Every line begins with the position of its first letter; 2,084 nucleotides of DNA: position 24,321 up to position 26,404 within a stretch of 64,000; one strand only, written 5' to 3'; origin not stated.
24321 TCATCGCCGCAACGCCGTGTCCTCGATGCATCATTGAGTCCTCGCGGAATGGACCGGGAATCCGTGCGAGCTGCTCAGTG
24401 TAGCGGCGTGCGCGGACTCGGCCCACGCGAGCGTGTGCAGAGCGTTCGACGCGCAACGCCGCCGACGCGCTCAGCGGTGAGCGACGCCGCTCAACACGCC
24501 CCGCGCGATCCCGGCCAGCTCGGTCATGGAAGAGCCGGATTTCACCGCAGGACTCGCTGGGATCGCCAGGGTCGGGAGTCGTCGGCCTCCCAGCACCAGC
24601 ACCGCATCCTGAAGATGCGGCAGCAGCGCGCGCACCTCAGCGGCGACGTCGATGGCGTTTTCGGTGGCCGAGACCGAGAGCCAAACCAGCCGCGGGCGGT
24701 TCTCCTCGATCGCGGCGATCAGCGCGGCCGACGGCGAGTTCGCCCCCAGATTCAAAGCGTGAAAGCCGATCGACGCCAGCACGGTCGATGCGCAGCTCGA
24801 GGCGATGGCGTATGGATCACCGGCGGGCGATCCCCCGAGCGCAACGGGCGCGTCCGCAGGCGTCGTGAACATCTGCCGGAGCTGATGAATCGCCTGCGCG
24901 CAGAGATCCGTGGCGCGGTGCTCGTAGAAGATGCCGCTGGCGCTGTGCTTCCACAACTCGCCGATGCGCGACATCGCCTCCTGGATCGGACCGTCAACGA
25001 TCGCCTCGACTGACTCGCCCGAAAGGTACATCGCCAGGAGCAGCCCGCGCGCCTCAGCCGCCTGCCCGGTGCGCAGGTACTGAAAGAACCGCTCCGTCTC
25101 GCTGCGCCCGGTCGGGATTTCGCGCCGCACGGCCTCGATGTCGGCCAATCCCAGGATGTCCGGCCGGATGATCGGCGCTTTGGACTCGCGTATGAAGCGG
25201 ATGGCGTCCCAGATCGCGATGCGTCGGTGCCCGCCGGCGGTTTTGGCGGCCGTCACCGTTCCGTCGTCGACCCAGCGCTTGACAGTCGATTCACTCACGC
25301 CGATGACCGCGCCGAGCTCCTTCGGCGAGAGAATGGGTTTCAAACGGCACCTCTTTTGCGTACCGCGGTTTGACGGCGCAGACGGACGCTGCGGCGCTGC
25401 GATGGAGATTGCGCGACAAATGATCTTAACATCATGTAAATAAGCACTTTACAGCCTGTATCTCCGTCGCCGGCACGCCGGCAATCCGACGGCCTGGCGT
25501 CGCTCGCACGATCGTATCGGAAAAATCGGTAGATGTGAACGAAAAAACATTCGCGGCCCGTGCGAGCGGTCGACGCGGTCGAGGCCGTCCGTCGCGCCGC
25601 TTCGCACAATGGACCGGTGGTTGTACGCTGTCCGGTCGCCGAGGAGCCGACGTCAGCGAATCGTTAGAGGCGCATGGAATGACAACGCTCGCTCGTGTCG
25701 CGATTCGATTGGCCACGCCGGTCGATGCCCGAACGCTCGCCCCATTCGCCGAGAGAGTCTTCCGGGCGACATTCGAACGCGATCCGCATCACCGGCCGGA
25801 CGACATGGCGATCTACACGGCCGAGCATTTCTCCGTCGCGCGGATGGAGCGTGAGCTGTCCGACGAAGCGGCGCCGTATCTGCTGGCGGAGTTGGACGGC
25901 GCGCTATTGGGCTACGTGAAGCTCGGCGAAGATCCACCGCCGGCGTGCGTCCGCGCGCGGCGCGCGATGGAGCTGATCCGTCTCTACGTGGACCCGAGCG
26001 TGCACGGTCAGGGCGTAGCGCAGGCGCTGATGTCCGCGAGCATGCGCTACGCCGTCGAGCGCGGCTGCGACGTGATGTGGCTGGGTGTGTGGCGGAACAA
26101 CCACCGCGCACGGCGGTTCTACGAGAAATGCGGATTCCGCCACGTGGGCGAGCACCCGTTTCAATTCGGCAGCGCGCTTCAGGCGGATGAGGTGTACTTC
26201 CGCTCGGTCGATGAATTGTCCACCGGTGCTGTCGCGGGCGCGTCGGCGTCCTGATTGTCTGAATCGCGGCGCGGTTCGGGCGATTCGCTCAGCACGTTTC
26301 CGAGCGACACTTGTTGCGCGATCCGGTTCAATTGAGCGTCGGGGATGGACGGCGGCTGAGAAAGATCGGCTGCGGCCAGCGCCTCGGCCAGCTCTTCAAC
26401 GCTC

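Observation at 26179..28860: NLR-like fusion: N-terminal LRR (ribonuclease-inhibitor type) plus KAP-family P-loop NTPase with intramembrane insert. Candidate single-gene defence/abortive-infection module.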

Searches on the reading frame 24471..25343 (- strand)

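Call 8: search_protein_families(library=pfam, proteins=[window:24471-25343:-], max_evalue=0.00001)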
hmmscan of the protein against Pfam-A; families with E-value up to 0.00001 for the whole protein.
window:24471-25343:- (290 aa): 3 families
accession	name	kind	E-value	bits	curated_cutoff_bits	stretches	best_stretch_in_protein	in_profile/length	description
PF02607.22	B12-binding_2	-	3.8e-07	30.6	23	1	84-155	3-73/74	B12 binding domain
PF02310.24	B12-binding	-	1.2e-06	28.8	32.1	1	168-253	3-88/121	B12 binding domain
PF12728.13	HTH_17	-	8.1e-06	26.5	27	0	5-50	2-46/51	Helix-turn-helix domain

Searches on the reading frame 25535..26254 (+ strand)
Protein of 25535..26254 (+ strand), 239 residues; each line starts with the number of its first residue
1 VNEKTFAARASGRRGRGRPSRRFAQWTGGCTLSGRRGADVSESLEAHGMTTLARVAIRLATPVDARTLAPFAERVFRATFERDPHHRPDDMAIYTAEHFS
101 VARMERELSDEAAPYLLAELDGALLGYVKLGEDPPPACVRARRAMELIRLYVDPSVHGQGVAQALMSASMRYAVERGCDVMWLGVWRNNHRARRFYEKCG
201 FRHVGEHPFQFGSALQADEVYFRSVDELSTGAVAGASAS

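Call 8: search_protein_families(library=pfam, proteins=[window:25535-26254:+], max_evalue=0.00001)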
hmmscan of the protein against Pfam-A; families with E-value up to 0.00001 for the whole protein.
window:25535-26254:+ (239 aa): 6 families
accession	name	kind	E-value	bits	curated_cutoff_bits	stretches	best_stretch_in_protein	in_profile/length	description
PF00583.31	Acetyltransf_1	-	8.6e-23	81.3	20.7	1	97-201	19-116/116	Acetyltransferase (GNAT) family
PF13508.13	Acetyltransf_7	-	1.1e-14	55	27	1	115-202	5-83/84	Acetyltransferase (GNAT) domain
PF13673.13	Acetyltransf_10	-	3.2e-13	50.2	23.6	1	90-207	7-113/128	Acetyltransferase (GNAT) domain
PF13302.13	Acetyltransf_3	-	1e-07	33.2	25.4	1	54-202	1-138/138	Acetyltransferase (GNAT) domain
PF08445.16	FR47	-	1e-06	29.1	22.1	1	145-204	22-80/86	FR47-like protein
PF21926.2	FeeM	-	1.5e-06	28.5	27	1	140-207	76-142/158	N-acyl amino acid synthase FeeM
